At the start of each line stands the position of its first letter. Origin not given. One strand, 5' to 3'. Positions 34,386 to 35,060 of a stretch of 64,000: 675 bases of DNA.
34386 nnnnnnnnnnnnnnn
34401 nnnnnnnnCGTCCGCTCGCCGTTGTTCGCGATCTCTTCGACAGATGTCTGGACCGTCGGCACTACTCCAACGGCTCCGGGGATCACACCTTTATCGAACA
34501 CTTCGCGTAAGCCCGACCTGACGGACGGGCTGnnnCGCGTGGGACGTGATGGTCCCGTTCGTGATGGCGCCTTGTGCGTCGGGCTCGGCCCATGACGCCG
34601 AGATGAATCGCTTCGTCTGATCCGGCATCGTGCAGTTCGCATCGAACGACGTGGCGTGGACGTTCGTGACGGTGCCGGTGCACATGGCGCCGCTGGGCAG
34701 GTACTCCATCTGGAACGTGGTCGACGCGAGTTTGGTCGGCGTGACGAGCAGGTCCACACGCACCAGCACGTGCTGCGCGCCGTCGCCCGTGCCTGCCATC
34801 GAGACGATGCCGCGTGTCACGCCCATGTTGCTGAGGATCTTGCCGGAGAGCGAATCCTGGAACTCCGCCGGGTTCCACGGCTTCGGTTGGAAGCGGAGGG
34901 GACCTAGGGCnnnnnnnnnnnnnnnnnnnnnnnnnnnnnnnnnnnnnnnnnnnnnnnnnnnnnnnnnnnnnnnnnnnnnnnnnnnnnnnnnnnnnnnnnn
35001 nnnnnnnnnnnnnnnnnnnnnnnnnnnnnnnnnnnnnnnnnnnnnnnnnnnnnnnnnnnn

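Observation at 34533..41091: Two independent ApbE flavin-transferase / ferric-reductase-like membrane protein modules in 7 kb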

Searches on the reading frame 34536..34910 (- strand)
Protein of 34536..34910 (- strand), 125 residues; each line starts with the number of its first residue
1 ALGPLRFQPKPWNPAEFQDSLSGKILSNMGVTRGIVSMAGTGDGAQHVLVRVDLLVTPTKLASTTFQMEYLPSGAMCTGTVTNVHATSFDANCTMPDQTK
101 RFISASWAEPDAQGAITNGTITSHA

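Call 38: search_protein_representatives(protein=window:34536-34910:-)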
Query: 125 residues. Proteins with E-value up to 0.001 (for the whole library): 91; up to 1e-10: 53; up to 1e-30: 4. The best 91 are listed.
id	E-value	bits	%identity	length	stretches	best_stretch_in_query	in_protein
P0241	7.2e-36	139.0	54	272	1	1-123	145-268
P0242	1.6e-34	134.6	50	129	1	3-121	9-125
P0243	2.4e-32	127.6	51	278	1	1-121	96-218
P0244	1.8e-31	124.8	54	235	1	2-108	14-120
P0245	1.4e-30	121.9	86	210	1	1-72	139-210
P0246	2.6e-30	121.1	47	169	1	2-122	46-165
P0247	1.1e-29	119.1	51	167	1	1-122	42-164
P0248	5.1e-29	116.9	53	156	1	2-109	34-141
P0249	1.7e-26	108.8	46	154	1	6-125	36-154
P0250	2.9e-26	108.0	45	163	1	1-110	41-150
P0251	2.9e-26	108.0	66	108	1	3-81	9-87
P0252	4.6e-26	107.3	61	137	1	1-85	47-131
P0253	8.0e-26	106.6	48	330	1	1-118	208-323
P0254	1.3e-25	105.9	49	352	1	3-111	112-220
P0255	1.5e-25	105.7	51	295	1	3-111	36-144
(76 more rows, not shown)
